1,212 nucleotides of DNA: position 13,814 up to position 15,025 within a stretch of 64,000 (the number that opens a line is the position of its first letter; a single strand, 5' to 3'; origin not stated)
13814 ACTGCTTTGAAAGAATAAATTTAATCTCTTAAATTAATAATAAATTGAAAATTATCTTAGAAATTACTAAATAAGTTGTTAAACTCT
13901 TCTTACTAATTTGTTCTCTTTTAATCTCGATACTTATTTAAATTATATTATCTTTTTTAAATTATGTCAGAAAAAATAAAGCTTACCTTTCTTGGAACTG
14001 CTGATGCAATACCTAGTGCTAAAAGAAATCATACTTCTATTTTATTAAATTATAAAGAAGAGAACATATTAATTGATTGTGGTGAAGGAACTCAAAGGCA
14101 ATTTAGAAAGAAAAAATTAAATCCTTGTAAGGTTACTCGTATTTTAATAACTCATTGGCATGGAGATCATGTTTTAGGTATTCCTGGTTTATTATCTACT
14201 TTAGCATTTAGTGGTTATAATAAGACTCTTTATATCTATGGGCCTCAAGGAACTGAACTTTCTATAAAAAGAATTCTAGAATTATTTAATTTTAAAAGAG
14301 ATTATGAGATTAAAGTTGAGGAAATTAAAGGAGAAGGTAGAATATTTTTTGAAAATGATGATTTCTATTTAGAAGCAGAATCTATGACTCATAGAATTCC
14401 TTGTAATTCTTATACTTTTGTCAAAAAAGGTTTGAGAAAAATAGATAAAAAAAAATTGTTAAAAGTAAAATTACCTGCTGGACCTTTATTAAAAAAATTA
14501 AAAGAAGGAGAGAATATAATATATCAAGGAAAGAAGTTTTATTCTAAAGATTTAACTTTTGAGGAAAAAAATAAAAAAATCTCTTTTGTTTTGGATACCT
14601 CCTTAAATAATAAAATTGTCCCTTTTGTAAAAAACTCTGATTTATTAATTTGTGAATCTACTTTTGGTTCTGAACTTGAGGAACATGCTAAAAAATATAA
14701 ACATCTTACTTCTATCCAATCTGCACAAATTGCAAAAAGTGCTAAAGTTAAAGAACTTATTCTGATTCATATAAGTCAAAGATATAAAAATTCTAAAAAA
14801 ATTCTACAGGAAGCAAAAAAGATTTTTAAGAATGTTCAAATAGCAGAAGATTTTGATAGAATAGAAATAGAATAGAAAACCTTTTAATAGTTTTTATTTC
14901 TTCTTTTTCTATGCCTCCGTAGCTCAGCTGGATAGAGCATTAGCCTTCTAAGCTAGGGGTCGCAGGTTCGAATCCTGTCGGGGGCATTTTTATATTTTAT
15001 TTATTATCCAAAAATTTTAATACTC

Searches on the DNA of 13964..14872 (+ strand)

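Call 54: search_with_rna_model(model_id=R1, sources=[L047, L051, L053, L054, L055, L056, L013, L005], max_evalue=1, show_alignments=6)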
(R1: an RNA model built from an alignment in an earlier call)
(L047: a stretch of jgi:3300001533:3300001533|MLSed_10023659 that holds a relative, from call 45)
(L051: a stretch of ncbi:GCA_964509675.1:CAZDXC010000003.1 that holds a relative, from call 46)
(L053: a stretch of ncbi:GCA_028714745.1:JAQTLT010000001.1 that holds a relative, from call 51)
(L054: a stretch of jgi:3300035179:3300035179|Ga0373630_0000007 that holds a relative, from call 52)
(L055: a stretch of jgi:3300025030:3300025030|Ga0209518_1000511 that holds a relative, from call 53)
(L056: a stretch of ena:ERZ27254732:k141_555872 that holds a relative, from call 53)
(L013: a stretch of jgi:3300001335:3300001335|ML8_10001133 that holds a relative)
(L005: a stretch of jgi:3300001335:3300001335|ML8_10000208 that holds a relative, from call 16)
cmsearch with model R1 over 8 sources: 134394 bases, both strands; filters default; matches with E-value up to 1: 3.
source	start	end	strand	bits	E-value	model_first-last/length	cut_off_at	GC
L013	9884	9939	+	51.2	1.6e-09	1-74/74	no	0.39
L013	5406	5472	+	20.4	0.016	1-74/74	no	0.31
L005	10830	10894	+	15.2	0.24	1-74/74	no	0.25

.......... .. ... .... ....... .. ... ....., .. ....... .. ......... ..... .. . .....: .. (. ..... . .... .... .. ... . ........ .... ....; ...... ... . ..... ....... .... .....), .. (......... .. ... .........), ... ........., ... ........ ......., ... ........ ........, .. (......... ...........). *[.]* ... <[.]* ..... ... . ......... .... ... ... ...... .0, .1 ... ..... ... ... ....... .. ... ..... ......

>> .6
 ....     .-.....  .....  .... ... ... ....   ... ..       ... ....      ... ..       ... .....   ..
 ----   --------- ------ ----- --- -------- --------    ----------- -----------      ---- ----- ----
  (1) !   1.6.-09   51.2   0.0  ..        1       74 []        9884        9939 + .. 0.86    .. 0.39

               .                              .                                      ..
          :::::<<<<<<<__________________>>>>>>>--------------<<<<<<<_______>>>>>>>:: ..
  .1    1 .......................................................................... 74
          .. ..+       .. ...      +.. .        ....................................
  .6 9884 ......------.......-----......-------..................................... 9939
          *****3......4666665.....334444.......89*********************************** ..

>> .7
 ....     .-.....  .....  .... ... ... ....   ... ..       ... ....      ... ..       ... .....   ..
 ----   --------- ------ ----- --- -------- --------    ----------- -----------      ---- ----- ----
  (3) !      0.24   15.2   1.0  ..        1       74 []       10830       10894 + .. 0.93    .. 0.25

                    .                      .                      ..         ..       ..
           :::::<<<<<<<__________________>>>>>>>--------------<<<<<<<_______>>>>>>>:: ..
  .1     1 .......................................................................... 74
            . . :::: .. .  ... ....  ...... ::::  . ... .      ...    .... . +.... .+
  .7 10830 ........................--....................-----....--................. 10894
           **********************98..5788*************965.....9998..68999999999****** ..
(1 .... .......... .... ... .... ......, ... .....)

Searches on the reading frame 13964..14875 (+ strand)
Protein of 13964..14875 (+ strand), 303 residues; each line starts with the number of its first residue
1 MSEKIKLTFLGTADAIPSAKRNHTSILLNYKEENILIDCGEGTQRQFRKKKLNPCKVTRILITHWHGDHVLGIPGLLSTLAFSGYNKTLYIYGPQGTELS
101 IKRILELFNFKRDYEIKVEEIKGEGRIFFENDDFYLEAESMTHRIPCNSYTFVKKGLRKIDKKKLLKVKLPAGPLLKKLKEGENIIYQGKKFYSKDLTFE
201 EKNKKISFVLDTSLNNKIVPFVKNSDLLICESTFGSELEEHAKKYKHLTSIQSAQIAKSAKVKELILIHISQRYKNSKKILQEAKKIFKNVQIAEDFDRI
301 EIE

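Call 16: find_encoding_contigs(protein=window:13964-14875:+, flank=10000, max_places=10)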
Protein window:13964-14875:+ (303 aa): 15 contigs read that carry it; 10 places shown.
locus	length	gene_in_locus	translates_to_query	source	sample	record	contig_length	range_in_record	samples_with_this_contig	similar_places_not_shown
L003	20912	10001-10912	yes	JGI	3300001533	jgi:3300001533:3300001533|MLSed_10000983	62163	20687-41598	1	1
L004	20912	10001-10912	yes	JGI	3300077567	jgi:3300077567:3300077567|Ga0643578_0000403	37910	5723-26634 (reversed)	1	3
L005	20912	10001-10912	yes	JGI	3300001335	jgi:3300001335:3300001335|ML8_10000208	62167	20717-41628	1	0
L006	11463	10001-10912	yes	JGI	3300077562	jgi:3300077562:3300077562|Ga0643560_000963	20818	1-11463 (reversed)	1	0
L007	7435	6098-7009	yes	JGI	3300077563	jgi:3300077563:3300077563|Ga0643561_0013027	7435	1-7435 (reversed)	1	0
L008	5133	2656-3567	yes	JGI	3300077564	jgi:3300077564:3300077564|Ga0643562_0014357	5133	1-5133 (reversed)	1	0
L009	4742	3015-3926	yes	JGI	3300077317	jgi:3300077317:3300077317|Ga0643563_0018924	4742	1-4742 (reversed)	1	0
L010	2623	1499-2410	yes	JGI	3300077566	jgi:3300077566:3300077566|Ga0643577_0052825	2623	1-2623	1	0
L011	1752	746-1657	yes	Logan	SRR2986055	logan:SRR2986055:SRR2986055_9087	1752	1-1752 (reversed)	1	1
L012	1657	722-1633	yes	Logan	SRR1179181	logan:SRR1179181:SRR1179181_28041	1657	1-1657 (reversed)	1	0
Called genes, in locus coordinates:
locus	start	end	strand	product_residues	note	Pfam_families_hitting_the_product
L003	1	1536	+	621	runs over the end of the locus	-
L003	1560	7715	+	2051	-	-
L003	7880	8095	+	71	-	-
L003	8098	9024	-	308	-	PF08271:Zn_Ribbon_TF, PF00382:TFIIB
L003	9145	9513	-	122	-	PF01201:Ribosomal_S8e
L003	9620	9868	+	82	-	PF01423:LSM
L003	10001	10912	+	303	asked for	PF23023:Anti-Pycsar_Apyc1, PF00753:Lactamase_B, PF13691:Lactamase_B_4 (weak), PF12706:Lactamase_B_2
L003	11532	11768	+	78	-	-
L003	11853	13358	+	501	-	-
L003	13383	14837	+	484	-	PF00587:tRNA-synt_2b (faint), PF03129:HGTP_anticodon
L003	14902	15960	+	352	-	PF21088:MS_channel_1st, PF00924:MS_channel_2nd, PF21082:MS_channel_3rd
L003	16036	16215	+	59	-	-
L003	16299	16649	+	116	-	PF11969:DcpS_C, PF01230:HIT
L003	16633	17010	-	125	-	-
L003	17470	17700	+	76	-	-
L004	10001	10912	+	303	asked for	PF23023:Anti-Pycsar_Apyc1, PF00753:Lactamase_B, PF13691:Lactamase_B_4 (weak), PF12706:Lactamase_B_2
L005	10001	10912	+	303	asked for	PF23023:Anti-Pycsar_Apyc1, PF00753:Lactamase_B, PF13691:Lactamase_B_4 (weak), PF12706:Lactamase_B_2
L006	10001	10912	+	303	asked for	PF23023:Anti-Pycsar_Apyc1, PF00753:Lactamase_B, PF13691:Lactamase_B_4 (weak), PF12706:Lactamase_B_2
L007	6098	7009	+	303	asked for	PF23023:Anti-Pycsar_Apyc1, PF00753:Lactamase_B, PF13691:Lactamase_B_4 (weak), PF12706:Lactamase_B_2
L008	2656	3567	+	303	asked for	PF23023:Anti-Pycsar_Apyc1, PF00753:Lactamase_B, PF13691:Lactamase_B_4 (weak), PF12706:Lactamase_B_2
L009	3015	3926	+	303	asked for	PF23023:Anti-Pycsar_Apyc1, PF00753:Lactamase_B, PF13691:Lactamase_B_4 (weak), PF12706:Lactamase_B_2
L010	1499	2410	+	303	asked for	PF23023:Anti-Pycsar_Apyc1, PF00753:Lactamase_B, PF13691:Lactamase_B_4 (weak), PF12706:Lactamase_B_2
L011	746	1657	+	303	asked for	PF23023:Anti-Pycsar_Apyc1, PF00753:Lactamase_B, PF13691:Lactamase_B_4 (weak), PF12706:Lactamase_B_2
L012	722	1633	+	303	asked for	PF23023:Anti-Pycsar_Apyc1, PF00753:Lactamase_B, PF13691:Lactamase_B_4 (weak), PF12706:Lactamase_B_2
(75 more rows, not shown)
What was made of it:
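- Copy numbers come from short-read metagenome assemblies, and several contigs end inside the arrays (call 16). Contigs break at the arrays in several assemblies (call 16).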

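Call 44: find_homologous_proteins(query=window:13964-14872:+, max_evalue=1e-20)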
Query window:13964-14872:+ (303 aa): 6539 proteins with E <= 1e-20 among 8000 candidates; the best 120 are listed.
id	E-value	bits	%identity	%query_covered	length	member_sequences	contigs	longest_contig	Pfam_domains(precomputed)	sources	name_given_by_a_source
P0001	1.4e-194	663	100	100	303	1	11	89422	PF12706.14,PF23023.2,PF13691.13,PF00753.34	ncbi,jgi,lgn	jgi:ribonuclease Z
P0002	1.3e-150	519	77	100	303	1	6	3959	PF12706.14,PF23023.2,PF00753.34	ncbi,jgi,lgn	jgi:ribonuclease Z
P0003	1.9e-147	508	76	100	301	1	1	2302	PF12706.14,PF23023.2,PF13691.13,PF00753.34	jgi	jgi:ribonuclease Z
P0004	2.8e-146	504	74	100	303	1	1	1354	PF12706.14,PF23023.2,PF00753.34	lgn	-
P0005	1.2e-133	463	69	100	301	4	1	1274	PF12706.14,PF23023.2,PF13691.13,PF00753.34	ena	-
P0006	3.0e-133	462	69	100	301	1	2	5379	PF12706.14,PF23023.2,PF13691.13,PF00753.34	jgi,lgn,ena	-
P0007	7.4e-133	460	69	98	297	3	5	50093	PF12706.14,PF23023.2,PF13691.13,PF00753.34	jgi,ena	-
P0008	2.8e-132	458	70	98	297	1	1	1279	PF12706.14,PF23023.2,PF00753.34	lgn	-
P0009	1.3e-130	453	69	98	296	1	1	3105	PF12706.14,PF23023.2,PF13691.13,PF00753.34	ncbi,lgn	-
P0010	2.3e-130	452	69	100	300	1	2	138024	PF12706.14,PF23023.2,PF13691.13,PF00753.34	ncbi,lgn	-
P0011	2.8e-130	452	69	98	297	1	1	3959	PF12706.14,PF23023.2,PF00753.34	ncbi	-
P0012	2.8e-130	452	68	100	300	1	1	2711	PF12706.14,PF23023.2,PF13691.13,PF00753.34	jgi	jgi:ribonuclease Z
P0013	2.9e-130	452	70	98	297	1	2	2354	PF12706.14,PF23023.2,PF00753.34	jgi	-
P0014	1.1e-129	450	69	98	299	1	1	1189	PF12706.14,PF23023.2,PF00753.34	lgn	-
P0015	1.2e-129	450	69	98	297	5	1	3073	PF12706.14,PF23023.2,PF00753.34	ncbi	-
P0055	1.9e-126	439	67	99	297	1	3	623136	PF12706.14,PF23023.2,PF13691.13,PF00753.34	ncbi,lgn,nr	ncbi:MAG: ribonuclease Z [Candidatus Nanoarchaeia archaeon]|nr:ribonuclease Z [Candidatus Nanoarchae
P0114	2.2e-124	432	68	98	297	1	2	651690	PF12706.14,PF23023.2,PF13691.13,PF00753.34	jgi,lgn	jgi:ribonuclease Z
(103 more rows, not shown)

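Call 45: find_encoding_contigs(protein=P0002, flank=10000, max_places=4)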
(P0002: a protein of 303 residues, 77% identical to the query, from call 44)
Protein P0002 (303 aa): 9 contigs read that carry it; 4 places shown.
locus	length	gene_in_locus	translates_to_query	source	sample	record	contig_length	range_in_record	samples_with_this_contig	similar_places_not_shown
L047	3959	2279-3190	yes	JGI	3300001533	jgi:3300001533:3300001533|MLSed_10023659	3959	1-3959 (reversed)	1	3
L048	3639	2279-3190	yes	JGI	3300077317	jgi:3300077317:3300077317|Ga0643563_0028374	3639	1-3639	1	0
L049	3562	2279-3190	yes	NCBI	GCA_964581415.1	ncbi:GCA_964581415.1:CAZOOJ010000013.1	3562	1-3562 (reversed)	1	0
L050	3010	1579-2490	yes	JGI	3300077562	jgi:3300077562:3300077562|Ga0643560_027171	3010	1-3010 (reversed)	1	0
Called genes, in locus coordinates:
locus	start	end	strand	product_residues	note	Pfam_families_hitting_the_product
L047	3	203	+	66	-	?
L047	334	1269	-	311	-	PF08271:Zn_Ribbon_TF, PF00382:TFIIB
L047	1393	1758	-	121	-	PF01201:Ribosomal_S8e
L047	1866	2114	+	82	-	PF01423:LSM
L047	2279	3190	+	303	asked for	PF23023:Anti-Pycsar_Apyc1, PF00753:Lactamase_B, PF12706:Lactamase_B_2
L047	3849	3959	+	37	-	?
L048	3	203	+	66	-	?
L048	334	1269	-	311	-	PF08271:Zn_Ribbon_TF, PF00382:TFIIB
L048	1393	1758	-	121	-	PF01201:Ribosomal_S8e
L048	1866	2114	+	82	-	PF01423:LSM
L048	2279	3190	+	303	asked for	PF23023:Anti-Pycsar_Apyc1, PF00753:Lactamase_B, PF12706:Lactamase_B_2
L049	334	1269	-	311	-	PF08271:Zn_Ribbon_TF, PF00382:TFIIB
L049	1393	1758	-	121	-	PF01201:Ribosomal_S8e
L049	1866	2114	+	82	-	PF01423:LSM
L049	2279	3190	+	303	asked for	PF23023:Anti-Pycsar_Apyc1, PF00753:Lactamase_B, PF12706:Lactamase_B_2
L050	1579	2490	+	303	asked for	PF23023:Anti-Pycsar_Apyc1, PF00753:Lactamase_B, PF12706:Lactamase_B_2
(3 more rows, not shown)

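Call 46: find_encoding_contigs(protein=P0010, flank=10000, max_places=2)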
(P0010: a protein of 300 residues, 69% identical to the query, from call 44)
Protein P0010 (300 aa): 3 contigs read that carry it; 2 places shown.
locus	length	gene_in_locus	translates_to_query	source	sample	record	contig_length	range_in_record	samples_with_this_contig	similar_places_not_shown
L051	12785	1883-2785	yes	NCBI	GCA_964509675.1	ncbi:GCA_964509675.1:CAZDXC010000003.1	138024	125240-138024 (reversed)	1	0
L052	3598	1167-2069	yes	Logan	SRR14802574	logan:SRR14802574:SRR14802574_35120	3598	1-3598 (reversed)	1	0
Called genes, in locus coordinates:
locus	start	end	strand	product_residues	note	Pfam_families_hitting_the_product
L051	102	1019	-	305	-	PF08271:Zn_Ribbon_TF, PF00382:TFIIB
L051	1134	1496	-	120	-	PF01201:Ribosomal_S8e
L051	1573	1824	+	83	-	PF01423:LSM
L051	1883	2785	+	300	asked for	PF23023:Anti-Pycsar_Apyc1, PF00753:Lactamase_B, PF13691:Lactamase_B_4, PF12706:Lactamase_B_2 (weak)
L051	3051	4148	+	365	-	PF13484:Fer4_16 (faint), PF04015:DUF362, PF13183:Fer4_8 (faint), PF13534:Fer4_17 (faint), PF00037:Fer4 (weak), PF13237:Fer4_10 (weak), PF12838:Fer4_7 (weak), PF13187:Fer4_9 (weak), +3 more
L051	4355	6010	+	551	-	PF00587:tRNA-synt_2b, PF03129:HGTP_anticodon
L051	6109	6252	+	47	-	-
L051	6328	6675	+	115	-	PF11969:DcpS_C, PF01230:HIT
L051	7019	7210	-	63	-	PF00833:Ribosomal_S17e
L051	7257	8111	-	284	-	-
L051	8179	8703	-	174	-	PF02778:tRNA_int_endo_N, PF01974:tRNA_int_endo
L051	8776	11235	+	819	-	PF00133:tRNA-synt_1, PF01406:tRNA-synt_1e (faint), PF09334:tRNA-synt_1g, PF13603:tRNA-synt_1_2, PF00133:tRNA-synt_1, PF09334:tRNA-synt_1g, PF08264:Anticodon_1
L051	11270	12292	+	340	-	-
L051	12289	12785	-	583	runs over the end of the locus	PF01411:tRNA-synt_2c, PF07973:tRNA_SAD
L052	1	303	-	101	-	?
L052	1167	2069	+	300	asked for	PF23023:Anti-Pycsar_Apyc1, PF00753:Lactamase_B, PF13691:Lactamase_B_4, PF12706:Lactamase_B_2 (weak)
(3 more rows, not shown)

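Call 51: find_encoding_contigs(protein=P0055, flank=10000, max_places=1)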
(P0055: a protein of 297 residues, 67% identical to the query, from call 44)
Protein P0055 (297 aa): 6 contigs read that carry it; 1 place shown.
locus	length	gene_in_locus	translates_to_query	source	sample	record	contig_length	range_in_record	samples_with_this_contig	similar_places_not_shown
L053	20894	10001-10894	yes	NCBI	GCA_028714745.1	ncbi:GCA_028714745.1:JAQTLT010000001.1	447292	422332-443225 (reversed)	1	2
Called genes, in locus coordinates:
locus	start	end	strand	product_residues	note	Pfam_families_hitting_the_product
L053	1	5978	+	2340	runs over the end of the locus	-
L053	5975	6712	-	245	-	-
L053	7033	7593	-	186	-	-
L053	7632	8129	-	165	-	-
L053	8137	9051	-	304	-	PF08271:Zn_Ribbon_TF, PF00382:TFIIB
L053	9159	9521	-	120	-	PF01201:Ribosomal_S8e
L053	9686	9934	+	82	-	PF01423:LSM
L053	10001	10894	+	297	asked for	PF23023:Anti-Pycsar_Apyc1, PF00753:Lactamase_B, PF13691:Lactamase_B_4 (weak), PF12706:Lactamase_B_2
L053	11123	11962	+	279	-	PF02906:Fe_hyd_lg_C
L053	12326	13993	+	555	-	PF00587:tRNA-synt_2b (faint), PF03129:HGTP_anticodon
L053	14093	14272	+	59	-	-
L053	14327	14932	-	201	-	PF00293:NUDIX (weak)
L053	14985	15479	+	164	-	PF00293:NUDIX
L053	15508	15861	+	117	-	PF11969:DcpS_C, PF01230:HIT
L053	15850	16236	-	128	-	PF04892:VanZ-LLP1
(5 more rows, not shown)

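Call 52: find_encoding_contigs(protein=P0114, flank=10000, max_places=1)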
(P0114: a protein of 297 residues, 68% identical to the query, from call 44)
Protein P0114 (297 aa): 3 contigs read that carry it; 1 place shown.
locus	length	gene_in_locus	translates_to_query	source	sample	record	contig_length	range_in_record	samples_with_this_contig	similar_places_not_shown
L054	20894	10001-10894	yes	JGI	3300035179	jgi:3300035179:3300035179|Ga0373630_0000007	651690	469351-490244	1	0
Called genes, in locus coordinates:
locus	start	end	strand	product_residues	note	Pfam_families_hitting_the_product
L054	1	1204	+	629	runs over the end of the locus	-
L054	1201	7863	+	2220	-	-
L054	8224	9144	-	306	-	PF08271:Zn_Ribbon_TF, PF00382:TFIIB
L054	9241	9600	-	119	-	PF01201:Ribosomal_S8e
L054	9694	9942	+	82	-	PF01423:LSM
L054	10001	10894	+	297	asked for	PF23023:Anti-Pycsar_Apyc1, PF00753:Lactamase_B, PF13691:Lactamase_B_4, PF12706:Lactamase_B_2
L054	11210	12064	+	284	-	PF02906:Fe_hyd_lg_C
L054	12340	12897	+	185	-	PF00561:Abhydrolase_1, PF06821:Ser_hydrolase, PF12697:Abhydrolase_6 (weak), PF10230:LIDHydrolase (faint), PF08538:DUF1749 (weak)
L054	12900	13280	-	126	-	-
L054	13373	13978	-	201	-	-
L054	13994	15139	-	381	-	-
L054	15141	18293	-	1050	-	PF09136:Glucodextran_B (faint)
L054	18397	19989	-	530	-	-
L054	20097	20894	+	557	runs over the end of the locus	PF00587:tRNA-synt_2b, PF03129:HGTP_anticodon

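Call 53: find_encoding_contigs(protein=P0007, flank=10000, max_places=2)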
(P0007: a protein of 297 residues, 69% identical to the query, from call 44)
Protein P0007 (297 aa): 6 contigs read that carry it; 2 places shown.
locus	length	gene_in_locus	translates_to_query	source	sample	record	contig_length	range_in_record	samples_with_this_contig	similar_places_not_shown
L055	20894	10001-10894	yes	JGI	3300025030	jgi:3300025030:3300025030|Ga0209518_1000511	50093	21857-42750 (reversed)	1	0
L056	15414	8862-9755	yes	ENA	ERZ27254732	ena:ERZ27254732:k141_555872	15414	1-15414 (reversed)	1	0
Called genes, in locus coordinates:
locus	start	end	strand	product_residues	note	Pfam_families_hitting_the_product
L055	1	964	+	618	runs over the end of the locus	-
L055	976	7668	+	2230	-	PF01464:SLT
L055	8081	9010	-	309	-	PF08271:Zn_Ribbon_TF, PF00382:TFIIB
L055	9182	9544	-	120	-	PF01201:Ribosomal_S8e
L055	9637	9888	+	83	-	PF01423:LSM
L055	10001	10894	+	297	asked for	PF23023:Anti-Pycsar_Apyc1, PF00753:Lactamase_B, PF13691:Lactamase_B_4 (weak), PF12706:Lactamase_B_2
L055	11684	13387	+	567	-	PF00587:tRNA-synt_2b, PF03129:HGTP_anticodon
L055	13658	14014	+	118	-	PF04677:CwfJ_C_1 (weak), PF11969:DcpS_C, PF01230:HIT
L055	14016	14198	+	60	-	-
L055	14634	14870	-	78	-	PF00833:Ribosomal_S17e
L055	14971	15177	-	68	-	-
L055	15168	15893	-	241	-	-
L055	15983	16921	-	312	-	-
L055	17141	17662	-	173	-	PF02778:tRNA_int_endo_N, PF01974:tRNA_int_endo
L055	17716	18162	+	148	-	-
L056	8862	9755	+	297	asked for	PF23023:Anti-Pycsar_Apyc1, PF00753:Lactamase_B, PF13691:Lactamase_B_4 (weak), PF12706:Lactamase_B_2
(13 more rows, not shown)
